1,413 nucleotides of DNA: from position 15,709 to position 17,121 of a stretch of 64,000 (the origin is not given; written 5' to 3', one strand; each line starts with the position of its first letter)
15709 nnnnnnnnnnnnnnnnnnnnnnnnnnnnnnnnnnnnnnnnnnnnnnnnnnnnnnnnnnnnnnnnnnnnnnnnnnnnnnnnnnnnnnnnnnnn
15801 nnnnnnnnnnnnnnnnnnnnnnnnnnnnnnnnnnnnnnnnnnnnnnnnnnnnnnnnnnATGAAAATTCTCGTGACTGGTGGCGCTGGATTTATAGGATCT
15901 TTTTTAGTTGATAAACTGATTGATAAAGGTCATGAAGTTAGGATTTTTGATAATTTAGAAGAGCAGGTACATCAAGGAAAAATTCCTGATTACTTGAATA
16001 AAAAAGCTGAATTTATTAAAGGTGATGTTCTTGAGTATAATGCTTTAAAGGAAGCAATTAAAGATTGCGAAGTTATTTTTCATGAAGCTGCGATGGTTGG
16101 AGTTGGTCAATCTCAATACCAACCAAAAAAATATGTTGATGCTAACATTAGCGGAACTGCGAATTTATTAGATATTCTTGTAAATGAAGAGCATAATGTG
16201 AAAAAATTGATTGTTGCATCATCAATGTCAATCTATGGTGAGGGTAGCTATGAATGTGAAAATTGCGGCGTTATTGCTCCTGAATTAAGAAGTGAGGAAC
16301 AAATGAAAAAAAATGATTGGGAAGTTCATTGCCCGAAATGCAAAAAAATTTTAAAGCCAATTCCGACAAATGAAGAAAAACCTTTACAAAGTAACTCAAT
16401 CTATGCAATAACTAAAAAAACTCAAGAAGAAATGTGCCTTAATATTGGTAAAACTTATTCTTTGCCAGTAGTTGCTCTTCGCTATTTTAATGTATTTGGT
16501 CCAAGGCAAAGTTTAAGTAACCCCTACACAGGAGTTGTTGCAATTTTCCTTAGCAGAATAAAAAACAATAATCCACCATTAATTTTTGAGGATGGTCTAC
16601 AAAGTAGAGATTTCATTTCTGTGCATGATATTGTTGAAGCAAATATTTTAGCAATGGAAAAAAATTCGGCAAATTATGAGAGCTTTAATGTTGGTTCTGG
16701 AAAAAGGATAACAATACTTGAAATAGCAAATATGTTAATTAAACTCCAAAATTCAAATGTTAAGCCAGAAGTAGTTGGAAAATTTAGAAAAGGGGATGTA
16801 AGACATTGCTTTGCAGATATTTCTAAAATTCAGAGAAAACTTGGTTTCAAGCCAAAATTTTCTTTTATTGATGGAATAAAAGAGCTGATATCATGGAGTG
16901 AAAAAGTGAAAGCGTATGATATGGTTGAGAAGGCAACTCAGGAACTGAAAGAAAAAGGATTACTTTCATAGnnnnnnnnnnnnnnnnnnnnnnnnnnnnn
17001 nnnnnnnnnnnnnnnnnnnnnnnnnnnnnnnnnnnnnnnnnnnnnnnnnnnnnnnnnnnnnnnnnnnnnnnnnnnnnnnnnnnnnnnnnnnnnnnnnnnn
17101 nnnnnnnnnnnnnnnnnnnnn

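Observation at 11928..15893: Nucleotide-identical promoter-plus-start module shared by three epimerase paralogs; 103-bp perfect direct repeats bracket a 2.9-kb glycan cassette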

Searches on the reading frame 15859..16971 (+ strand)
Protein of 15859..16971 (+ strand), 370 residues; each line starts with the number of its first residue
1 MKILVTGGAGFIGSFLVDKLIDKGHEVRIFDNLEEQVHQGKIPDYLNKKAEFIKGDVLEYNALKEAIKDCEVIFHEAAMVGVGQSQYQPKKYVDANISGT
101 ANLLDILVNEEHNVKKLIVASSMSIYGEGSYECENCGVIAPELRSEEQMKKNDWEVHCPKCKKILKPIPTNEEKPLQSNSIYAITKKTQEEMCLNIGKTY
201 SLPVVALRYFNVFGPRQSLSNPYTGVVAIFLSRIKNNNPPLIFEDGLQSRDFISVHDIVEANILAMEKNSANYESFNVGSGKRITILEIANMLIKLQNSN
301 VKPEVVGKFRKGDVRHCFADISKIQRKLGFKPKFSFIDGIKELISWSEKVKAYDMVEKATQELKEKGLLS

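Call 9: search_protein_families(library=pfam, proteins=[window:15859-16971:+], max_evalue=0.01)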
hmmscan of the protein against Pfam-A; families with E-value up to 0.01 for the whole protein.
window:15859-16971:+ (370 aa): 10 families
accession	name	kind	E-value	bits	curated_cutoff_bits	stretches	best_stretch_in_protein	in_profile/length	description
PF01370.27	Epimerase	-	7.3e-55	186.4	20.9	2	3-131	1-124/240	NAD dependent epimerase/dehydratase family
PF16363.11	GDP_Man_Dehyd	-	1.7e-52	179.3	27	2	167-342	138-331/332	GDP-mannose 4,6 dehydratase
PF01073.25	3Beta_HSD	-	2.3e-26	92.9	22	1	4-131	1-125/280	3-beta hydroxysteroid dehydrogenase/isomerase family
PF02719.21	Polysacc_synt_2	-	2e-22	80.1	20.2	2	3-122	1-128/293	Polysaccharide biosynthesis protein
PF07993.18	NAD_binding_4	-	1.7e-13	50.8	20.1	1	5-228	1-217/258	Male sterility protein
PF13460.12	NAD_binding_10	-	9.1e-12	45.6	27.2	1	7-128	1-104/184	NAD(P)H-binding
PF05368.20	NmrA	-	6.5e-08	32.9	27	1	2-95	4-93/298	NmrA-like family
PF00106.31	adh_short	-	1.7e-05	24.8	26.6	1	3-74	3-75/195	short chain dehydrogenase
PF04321.23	RmlD_sub_bind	-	4.4e-05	23.2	27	1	1-104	1-86/287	RmlD substrate binding domain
PF08659.16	KR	-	0.0014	19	22.6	1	3-124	3-138/180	KR domain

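Call 12: find_encoding_contigs(protein=window:15859-16971:+, flank=10000, max_places=10)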
Protein window:15859-16971:+ (370 aa): 1 contig read that carries it; 1 place shown.
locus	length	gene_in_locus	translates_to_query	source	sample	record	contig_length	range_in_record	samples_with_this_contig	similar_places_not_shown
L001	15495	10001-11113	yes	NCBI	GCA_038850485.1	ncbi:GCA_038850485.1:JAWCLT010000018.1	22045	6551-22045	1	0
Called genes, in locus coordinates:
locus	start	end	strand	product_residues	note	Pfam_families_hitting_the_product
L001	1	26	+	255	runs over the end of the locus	PF00149:Metallophos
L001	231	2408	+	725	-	PF14727:PHTB1_N (faint), PF14783:BBS2_Mid (faint), PF01839:FG-GAP (faint), PF15907:Itfg2 (faint), PF25292:Beta-prop_CGLA (weak), PF13517:FG-GAP_3 (weak), PF13570:Beta-prop_ACSF4 (weak), PF25292:Beta-prop_CGLA (weak), +1 more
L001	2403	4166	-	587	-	PF00999:Na_H_Exchanger, PF02254:TrkA_N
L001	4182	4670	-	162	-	PF00149:Metallophos, PF12850:Metallophos_2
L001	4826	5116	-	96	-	PF05854:MC1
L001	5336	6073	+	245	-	PF02540:NAD_synthase, PF03054:tRNA_Me_trans (weak)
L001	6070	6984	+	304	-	PF01073:3Beta_HSD, PF01370:Epimerase, PF02719:Polysacc_synt_2, PF04321:RmlD_sub_bind, PF16363:GDP_Man_Dehyd, PF07993:NAD_binding_4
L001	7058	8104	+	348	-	PF01073:3Beta_HSD, PF01370:Epimerase, PF02719:Polysacc_synt_2, PF04321:RmlD_sub_bind, PF07993:NAD_binding_4, PF16363:GDP_Man_Dehyd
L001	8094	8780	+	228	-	PF00535:Glycos_transf_2, PF10111:Glyco_tranf_2_2, PF13641:Glyco_tranf_2_3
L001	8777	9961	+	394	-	-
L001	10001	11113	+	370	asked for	PF01073:3Beta_HSD, PF01370:Epimerase, PF02719:Polysacc_synt_2, PF05368:NmrA, PF07993:NAD_binding_4, PF13460:NAD_binding_10, PF16363:GDP_Man_Dehyd, PF01370:Epimerase, +3 more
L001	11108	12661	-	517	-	PF01943:Polysacc_synt, PF03023:MurJ (faint), PF01554:MatE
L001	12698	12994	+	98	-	PF13641:Glyco_tranf_2_3, PF00535:Glycos_transf_2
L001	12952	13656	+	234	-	-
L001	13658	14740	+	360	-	PF00535:Glycos_transf_2, PF13641:Glyco_tranf_2_3, PF13632:Glyco_trans_2_3 (weak)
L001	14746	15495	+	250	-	?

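Call 15: find_related_loci(query=L001:8777-9961:+, collection=genome_contigs, flank=10000)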
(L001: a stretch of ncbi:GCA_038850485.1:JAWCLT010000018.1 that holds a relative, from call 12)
Query L001:8777-9961:+ (394 aa) in genome_contigs; peptide patterns used: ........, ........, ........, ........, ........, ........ (x = any residue, [..] = any of these).
214 stretches matched a pattern, but none encodes a relative of the query by tblastn (E <= 1e-3).

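Call 17: find_homologous_proteins(query=L001:8777-9961:+, max_evalue=0.001)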
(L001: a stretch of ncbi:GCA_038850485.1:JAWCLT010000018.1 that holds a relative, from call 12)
Query L001:8777-9961:+ (394 aa): 19 proteins with E <= 0.001 among 6680 candidates.
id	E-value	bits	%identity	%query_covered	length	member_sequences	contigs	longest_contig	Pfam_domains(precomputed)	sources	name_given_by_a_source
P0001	1.6e-171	589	100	73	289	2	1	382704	-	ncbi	ncbi:MAG: hypothetical protein QW802_00080 [Candidatus Altiarchaeota archaeon]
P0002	5.5e-154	531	63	91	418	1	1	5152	-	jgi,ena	-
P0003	3.4e-132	460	54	97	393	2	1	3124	-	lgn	-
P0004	2.9e-128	447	52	98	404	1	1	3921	-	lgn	-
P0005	9.0e-127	442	53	97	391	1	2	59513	-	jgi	jgi:hypothetical protein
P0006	1.1e-126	442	54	96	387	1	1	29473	-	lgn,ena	-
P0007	3.3e-123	430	52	96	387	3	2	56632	-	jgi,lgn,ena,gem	-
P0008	2.0e-118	414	54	90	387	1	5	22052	-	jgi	-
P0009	4.2e-116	407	52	97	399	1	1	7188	-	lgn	-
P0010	5.4e-114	400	50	97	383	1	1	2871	-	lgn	-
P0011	2.2e-110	388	51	94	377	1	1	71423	-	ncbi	-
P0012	3.3e-108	381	48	98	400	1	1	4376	-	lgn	-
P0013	5.5e-107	377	50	95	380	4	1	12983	-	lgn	-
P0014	7.2e-107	376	47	97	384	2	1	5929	-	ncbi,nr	ncbi:MAG: hypothetical protein U9Q22_00330 [Candidatus Altiarchaeota archaeon]|nr:hypothetical prote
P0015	2.0e-105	372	47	98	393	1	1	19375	-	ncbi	-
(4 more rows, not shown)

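Call 18: find_encoding_contigs(protein=P0002, flank=10000, max_places=3)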
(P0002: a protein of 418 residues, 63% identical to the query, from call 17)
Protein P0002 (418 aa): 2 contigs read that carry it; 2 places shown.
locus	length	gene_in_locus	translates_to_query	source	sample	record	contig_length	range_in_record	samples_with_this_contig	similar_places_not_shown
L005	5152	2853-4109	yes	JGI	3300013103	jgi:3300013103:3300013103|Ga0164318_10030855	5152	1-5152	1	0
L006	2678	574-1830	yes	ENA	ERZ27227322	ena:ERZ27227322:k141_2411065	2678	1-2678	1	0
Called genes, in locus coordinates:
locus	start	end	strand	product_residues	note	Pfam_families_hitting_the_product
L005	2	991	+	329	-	?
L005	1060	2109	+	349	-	PF01073:3Beta_HSD, PF01370:Epimerase, PF02719:Polysacc_synt_2, PF04321:RmlD_sub_bind, PF07993:NAD_binding_4, PF16363:GDP_Man_Dehyd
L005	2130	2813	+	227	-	PF00535:Glycos_transf_2, PF10111:Glyco_tranf_2_2, PF13641:Glyco_tranf_2_3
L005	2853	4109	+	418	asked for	-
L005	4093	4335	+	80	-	-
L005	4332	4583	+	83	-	-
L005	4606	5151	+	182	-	?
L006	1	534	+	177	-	?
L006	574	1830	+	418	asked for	-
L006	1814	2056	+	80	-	-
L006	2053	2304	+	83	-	-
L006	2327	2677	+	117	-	?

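Call 19: find_encoding_contigs(protein=P0005, flank=10000, max_places=3)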
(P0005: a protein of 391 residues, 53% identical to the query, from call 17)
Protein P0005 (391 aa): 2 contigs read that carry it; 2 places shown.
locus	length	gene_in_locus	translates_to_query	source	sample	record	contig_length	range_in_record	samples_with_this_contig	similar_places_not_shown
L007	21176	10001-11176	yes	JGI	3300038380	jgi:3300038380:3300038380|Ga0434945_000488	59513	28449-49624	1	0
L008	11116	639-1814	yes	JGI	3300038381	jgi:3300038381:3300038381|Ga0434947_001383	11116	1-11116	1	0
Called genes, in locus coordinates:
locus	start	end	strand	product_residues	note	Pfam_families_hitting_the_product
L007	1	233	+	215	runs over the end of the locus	-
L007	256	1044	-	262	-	-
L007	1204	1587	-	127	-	-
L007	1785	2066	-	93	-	PF05854:MC1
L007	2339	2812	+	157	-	-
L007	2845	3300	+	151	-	-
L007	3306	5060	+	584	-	-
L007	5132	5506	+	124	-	-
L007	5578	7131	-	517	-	PF01943:Polysacc_synt, PF03023:MurJ (weak), PF01554:MatE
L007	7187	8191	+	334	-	PF00535:Glycos_transf_2, PF10111:Glyco_tranf_2_2, PF13506:Glyco_transf_21 (weak), PF13641:Glyco_tranf_2_3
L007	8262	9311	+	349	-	PF01073:3Beta_HSD, PF01370:Epimerase, PF02719:Polysacc_synt_2, PF04321:RmlD_sub_bind, PF07993:NAD_binding_4, PF16363:GDP_Man_Dehyd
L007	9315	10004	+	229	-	PF00535:Glycos_transf_2, PF10111:Glyco_tranf_2_2, PF13641:Glyco_tranf_2_3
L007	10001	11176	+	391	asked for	-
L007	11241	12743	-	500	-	PF01663:Phosphodiest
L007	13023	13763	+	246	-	PF01209:Ubie_methyltran, PF13489:Methyltransf_23 (weak), PF13847:Methyltransf_31, PF08241:Methyltransf_11, PF08242:Methyltransf_12, PF13649:Methyltransf_25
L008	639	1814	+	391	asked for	-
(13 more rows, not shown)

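Call 20: find_encoding_contigs(protein=P0007, flank=10000, max_places=3)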
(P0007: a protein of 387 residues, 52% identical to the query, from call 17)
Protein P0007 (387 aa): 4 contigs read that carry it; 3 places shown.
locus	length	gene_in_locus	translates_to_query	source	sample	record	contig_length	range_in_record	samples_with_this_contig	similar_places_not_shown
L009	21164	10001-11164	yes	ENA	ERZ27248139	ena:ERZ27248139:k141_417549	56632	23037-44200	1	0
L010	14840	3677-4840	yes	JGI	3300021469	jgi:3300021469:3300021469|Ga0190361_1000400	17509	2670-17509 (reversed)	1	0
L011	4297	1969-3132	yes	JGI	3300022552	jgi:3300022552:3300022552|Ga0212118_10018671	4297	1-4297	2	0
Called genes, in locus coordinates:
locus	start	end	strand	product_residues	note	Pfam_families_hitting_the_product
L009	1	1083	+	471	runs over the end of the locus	PF13483:Lactamase_B_3 (faint), PF12706:Lactamase_B_2, PF23023:Anti-Pycsar_Apyc1 (weak), PF00753:Lactamase_B (weak), PF07521:RMMBL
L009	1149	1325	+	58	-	PF08843:AbiEii (weak)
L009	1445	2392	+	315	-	PF25231:DUF7847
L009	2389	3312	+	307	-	PF25231:DUF7847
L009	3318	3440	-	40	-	-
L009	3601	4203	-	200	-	PF01174:SNO, PF00117:GATase, PF07685:GATase_3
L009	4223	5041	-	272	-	PF01145:Band_7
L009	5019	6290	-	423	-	PF25145:NfeD1b_N, PF24961:NfeD_membrane, PF01957:NfeD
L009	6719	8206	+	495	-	PF01943:Polysacc_synt, PF03023:MurJ, PF13440:Polysacc_synt_3, PF01554:MatE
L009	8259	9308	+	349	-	PF01073:3Beta_HSD, PF01370:Epimerase, PF02719:Polysacc_synt_2, PF04321:RmlD_sub_bind, PF07993:NAD_binding_4, PF16363:GDP_Man_Dehyd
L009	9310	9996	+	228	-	PF00535:Glycos_transf_2, PF10111:Glyco_tranf_2_2, PF13641:Glyco_tranf_2_3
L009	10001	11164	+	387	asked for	-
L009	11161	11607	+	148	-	PF08241:Methyltransf_11, PF13489:Methyltransf_23 (weak)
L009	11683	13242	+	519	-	PF02350:Epimerase_2, PF00534:Glycos_transf_1 (weak), PF04007:DUF354 (weak)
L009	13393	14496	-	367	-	PF04230:PS_pyruv_trans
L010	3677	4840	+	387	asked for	-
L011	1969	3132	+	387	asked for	-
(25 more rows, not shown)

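Call 21: find_encoding_contigs(protein=P0011, flank=10000, max_places=3)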
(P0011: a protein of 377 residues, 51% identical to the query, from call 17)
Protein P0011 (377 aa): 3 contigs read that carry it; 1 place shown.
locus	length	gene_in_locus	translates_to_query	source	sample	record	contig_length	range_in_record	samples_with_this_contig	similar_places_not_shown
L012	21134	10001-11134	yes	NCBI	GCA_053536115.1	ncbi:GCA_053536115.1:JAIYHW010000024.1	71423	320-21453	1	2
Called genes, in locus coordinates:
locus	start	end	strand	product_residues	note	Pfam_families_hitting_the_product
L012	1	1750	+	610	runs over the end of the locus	PF02366:PMT, PF13231:PMT_2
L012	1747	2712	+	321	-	PF03706:LPG_synthase_TM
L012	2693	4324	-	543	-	PF25840:Ulvan_lyase_N (weak)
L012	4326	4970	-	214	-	PF00881:Nitroreductase, PF14512:TM1586_NiRdase (faint), PF00881:Nitroreductase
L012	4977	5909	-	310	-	PF00535:Glycos_transf_2, PF10111:Glyco_tranf_2_2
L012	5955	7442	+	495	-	PF01943:Polysacc_synt, PF13440:Polysacc_synt_3, PF01554:MatE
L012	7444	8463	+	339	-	PF00535:Glycos_transf_2, PF10111:Glyco_tranf_2_2, PF13641:Glyco_tranf_2_3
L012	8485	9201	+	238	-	PF00535:Glycos_transf_2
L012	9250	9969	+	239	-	PF05148:Methyltransf_8 (weak), PF13489:Methyltransf_23, PF08241:Methyltransf_11, PF08242:Methyltransf_12 (weak), PF13649:Methyltransf_25 (weak), PF13847:Methyltransf_31 (weak)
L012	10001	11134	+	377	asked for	-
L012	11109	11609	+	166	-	PF08241:Methyltransf_11, PF13489:Methyltransf_23 (weak)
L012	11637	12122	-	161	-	PF13419:HAD_2 (weak), PF00702:Hydrolase, PF08282:Hydrolase_3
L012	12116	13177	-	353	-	PF03102:NeuB, PF08666:SAF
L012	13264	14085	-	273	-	PF00106:adh_short, PF01370:Epimerase (weak), PF08659:KR (weak), PF13561:adh_short_C2, PF00106:adh_short (weak)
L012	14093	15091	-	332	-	PF01408:GFO_IDH_MocA, PF02894:GFO_IDH_MocA_C, PF22725:GFO_IDH_MocA_C3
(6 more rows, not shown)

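Call 31: find_homologous_proteins(query=window:15859-16971:+, max_evalue=1e-60)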
Query window:15859-16971:+ (370 aa): 7995 proteins with E <= 1e-60 among 8000 candidates; the best 120 are listed.
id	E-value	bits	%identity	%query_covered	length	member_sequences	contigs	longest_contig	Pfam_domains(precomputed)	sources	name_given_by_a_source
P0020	4.6e-244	827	100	100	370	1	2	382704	PF16363.12,PF02719.22,PF05368.20,PF01073.26,PF07993.19,PF13460.13,PF00106.32,PF01370.28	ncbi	ncbi:MAG: NAD-dependent epimerase/dehydratase family protein [Candidatus Altiarchaeota archaeon]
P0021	2.4e-204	696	82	99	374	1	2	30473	PF16363.12,PF02719.22,PF05368.20,PF01073.26,PF07993.19,PF13460.13,PF00106.32,PF01370.28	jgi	jgi:dTDP-L-rhamnose 4-epimerase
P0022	3.4e-201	686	80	100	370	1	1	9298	PF04321.24,PF16363.12,PF02719.22,PF05368.20,PF01073.26,PF07993.19,PF13460.13,PF00106.32,PF01370.28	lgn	-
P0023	5.8e-201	685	79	100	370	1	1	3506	PF04321.24,PF16363.12,PF02719.22,PF05368.20,PF01073.26,PF07993.19,PF13460.13,PF00106.32,PF01370.28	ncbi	-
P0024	1.6e-200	683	80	100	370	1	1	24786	PF16363.12,PF02719.22,PF05368.20,PF01073.26,PF07993.19,PF13460.13,PF00106.32,PF01370.28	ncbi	-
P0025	2.5e-200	683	82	100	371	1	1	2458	PF16363.12,PF02719.22,PF05368.20,PF01073.26,PF07993.19,PF13460.13,PF01370.28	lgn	-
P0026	2.3e-195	666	79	99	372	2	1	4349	PF16363.12,PF02719.22,PF05368.20,PF01073.26,PF07993.19,PF13460.13,PF00106.32,PF01370.28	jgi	-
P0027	9.5e-195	664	79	100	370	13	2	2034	PF04321.24,PF16363.12,PF02719.22,PF01073.26,PF07993.19,PF13460.13,PF01370.28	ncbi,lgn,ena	-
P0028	1.5e-193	660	77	99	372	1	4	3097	PF16363.12,PF02719.22,PF05368.20,PF01073.26,PF07993.19,PF13460.13,PF00106.32,PF01370.28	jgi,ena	-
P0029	7.9e-192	655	78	100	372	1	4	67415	PF16363.12,PF02719.22,PF05368.20,PF01073.26,PF07993.19,PF13460.13,PF00106.32,PF01370.28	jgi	-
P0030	4.5e-191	652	77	100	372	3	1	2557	PF16363.12,PF02719.22,PF05368.20,PF01073.26,PF07993.19,PF13460.13,PF00106.32,PF01370.28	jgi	-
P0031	3.3e-189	646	76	99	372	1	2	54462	PF16363.12,PF02719.22,PF05368.20,PF01073.26,PF07993.19,PF13460.13,PF00106.32,PF01370.28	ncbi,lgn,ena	-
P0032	6.0e-189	645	76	99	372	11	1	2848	PF16363.12,PF02719.22,PF05368.20,PF01073.26,PF07993.19,PF13460.13,PF00106.32,PF01370.28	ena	-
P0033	9.1e-189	645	77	99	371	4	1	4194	PF16363.12,PF02719.22,PF05368.20,PF01073.26,PF07993.19,PF13460.13,PF00106.32,PF01370.28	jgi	-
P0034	1.4e-188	644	76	99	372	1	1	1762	PF16363.12,PF02719.22,PF05368.20,PF01073.26,PF07993.19,PF13460.13,PF00106.32,PF01370.28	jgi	-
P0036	4.3e-187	639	76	99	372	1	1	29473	PF16363.12,PF02719.22,PF05368.20,PF01073.26,PF07993.19,PF13460.13,PF01370.28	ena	-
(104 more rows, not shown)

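Call 32: find_encoding_contigs(protein=P0036, flank=10000, max_places=2)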
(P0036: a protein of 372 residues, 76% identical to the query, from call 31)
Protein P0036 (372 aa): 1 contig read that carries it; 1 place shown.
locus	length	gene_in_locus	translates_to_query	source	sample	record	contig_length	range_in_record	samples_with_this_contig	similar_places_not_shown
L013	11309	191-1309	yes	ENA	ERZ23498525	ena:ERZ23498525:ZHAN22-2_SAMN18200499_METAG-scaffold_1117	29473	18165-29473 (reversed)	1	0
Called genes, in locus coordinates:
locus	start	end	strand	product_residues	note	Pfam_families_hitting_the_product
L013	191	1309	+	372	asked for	PF01073:3Beta_HSD, PF01370:Epimerase, PF02719:Polysacc_synt_2, PF05368:NmrA, PF13460:NAD_binding_10, PF16363:GDP_Man_Dehyd, PF01370:Epimerase, PF16363:GDP_Man_Dehyd, +1 more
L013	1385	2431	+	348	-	PF01073:3Beta_HSD, PF01370:Epimerase, PF02719:Polysacc_synt_2, PF04321:RmlD_sub_bind, PF07993:NAD_binding_4, PF16363:GDP_Man_Dehyd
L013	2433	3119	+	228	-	PF00535:Glycos_transf_2, PF10111:Glyco_tranf_2_2, PF13641:Glyco_tranf_2_3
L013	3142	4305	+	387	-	-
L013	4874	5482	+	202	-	PF08241:Methyltransf_11, PF08242:Methyltransf_12 (faint), PF13489:Methyltransf_23 (weak)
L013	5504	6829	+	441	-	PF13439:Glyco_transf_4, PF13579:Glyco_trans_4_4 (faint), PF00534:Glycos_transf_1, PF13692:Glyco_trans_1_4, PF13524:Glyco_trans_1_2 (weak)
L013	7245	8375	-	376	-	PF13439:Glyco_transf_4, PF00534:Glycos_transf_1, PF13692:Glyco_trans_1_4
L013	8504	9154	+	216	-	PF01209:Ubie_methyltran, PF13489:Methyltransf_23, PF01728:FtsJ (weak), PF02353:CMAS (weak), PF13847:Methyltransf_31, PF08241:Methyltransf_11, PF08242:Methyltransf_12, PF13649:Methyltransf_25, +2 more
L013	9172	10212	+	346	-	PF00534:Glycos_transf_1, PF13692:Glyco_trans_1_4, PF13524:Glyco_trans_1_2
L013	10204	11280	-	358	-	PF00535:Glycos_transf_2, PF13641:Glyco_tranf_2_3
